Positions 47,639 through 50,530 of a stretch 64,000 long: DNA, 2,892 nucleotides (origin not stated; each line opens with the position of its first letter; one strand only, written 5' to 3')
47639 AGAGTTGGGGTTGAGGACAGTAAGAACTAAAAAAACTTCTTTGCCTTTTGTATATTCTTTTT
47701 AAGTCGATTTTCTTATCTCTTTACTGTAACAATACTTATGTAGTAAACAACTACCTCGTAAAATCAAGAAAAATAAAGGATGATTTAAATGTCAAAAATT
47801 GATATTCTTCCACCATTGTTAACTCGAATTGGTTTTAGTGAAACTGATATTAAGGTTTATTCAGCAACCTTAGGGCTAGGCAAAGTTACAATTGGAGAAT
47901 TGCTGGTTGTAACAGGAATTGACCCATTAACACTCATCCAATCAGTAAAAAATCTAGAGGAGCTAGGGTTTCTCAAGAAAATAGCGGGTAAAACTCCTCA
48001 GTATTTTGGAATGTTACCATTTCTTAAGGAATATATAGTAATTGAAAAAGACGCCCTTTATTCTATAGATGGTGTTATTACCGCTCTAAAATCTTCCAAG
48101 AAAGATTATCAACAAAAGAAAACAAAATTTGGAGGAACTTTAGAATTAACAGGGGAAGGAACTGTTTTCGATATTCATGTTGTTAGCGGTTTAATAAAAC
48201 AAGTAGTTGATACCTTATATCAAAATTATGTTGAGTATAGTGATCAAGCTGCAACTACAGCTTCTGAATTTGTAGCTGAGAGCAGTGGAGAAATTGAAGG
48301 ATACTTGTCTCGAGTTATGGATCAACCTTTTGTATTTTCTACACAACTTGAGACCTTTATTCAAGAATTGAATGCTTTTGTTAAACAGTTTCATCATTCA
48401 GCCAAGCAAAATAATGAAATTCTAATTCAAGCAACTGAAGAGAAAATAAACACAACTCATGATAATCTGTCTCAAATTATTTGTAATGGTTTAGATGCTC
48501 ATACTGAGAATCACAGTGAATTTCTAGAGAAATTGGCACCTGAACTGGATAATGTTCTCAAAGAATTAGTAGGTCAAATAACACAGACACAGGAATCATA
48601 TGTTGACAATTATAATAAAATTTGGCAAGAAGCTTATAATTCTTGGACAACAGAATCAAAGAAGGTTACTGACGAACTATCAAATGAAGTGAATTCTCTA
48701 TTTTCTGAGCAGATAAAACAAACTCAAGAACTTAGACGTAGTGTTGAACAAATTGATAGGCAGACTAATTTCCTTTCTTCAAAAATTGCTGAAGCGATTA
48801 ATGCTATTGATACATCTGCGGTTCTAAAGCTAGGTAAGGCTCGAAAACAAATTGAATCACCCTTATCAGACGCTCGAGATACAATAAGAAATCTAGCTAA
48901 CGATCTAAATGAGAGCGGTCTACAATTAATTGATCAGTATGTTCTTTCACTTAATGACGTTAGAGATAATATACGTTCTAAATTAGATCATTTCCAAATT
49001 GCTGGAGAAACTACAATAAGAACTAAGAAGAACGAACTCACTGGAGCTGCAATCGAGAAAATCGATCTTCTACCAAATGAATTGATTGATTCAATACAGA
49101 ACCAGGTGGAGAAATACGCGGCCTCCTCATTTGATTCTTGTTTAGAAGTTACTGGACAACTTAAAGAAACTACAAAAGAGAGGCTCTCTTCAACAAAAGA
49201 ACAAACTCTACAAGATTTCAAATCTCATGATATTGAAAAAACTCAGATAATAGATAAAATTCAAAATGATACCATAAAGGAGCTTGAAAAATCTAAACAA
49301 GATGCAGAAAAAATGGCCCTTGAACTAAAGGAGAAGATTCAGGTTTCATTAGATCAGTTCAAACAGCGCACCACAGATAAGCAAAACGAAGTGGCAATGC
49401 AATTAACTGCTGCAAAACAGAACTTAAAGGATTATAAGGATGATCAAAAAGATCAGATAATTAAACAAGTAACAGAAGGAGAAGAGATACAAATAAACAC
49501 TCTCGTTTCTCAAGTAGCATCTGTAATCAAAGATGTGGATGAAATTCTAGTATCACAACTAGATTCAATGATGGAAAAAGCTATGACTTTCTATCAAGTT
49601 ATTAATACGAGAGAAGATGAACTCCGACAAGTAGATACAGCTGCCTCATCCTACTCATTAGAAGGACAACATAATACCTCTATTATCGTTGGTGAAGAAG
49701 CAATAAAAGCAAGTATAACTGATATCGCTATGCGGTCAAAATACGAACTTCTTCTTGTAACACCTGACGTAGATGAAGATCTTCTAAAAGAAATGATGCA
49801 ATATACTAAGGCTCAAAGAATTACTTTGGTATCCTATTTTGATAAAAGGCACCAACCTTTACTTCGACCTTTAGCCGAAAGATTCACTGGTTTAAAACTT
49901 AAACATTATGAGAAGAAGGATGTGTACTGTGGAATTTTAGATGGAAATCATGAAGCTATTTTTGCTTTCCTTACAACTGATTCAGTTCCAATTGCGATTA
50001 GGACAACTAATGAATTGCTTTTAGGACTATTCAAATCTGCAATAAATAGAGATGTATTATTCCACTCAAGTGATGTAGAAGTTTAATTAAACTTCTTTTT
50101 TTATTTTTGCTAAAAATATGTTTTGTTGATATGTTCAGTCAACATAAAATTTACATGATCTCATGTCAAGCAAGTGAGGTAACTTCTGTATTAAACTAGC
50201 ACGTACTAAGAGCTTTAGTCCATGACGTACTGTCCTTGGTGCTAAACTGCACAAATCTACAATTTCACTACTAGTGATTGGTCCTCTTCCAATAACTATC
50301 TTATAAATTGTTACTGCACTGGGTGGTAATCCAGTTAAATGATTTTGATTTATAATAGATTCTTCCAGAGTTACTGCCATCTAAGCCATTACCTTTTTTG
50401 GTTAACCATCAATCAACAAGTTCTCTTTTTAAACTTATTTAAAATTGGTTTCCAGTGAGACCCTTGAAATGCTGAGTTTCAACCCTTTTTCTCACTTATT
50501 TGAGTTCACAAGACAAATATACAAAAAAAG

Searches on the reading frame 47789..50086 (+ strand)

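Call 61: search_protein_families(library=pfam, proteins=[window:47789-50086:+], max_evalue=0.01)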
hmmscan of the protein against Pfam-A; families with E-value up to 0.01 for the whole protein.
window:47789-50086:+ (765 aa): 2 families
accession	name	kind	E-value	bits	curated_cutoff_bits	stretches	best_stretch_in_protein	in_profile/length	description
PF01978.25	TrmB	-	4.3e-06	26.9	25.6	1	11-73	1-62/68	Sugar-specific transcriptional regulator TrmB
PF01442.23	Apolipoprotein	-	0.0029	17.8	90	0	295-479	7-183/190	Apolipoprotein A1/A4/E domain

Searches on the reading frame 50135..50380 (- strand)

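Call 61: search_protein_families(library=pfam, proteins=[window:50135-50380:-], max_evalue=0.01)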
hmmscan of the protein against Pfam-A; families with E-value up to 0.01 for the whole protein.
window:50135-50380:- (81 aa): 2 families
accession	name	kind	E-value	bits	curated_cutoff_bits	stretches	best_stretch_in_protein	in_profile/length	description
PF12840.13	HTH_20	-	3.4e-05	24.2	27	1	25-64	9-48/51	Helix-turn-helix domain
PF08221.17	HTH_9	-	0.00072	20.1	23.4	1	22-65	15-58/62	RNA polymerase III subunit RPC82 helix-turn-helix domain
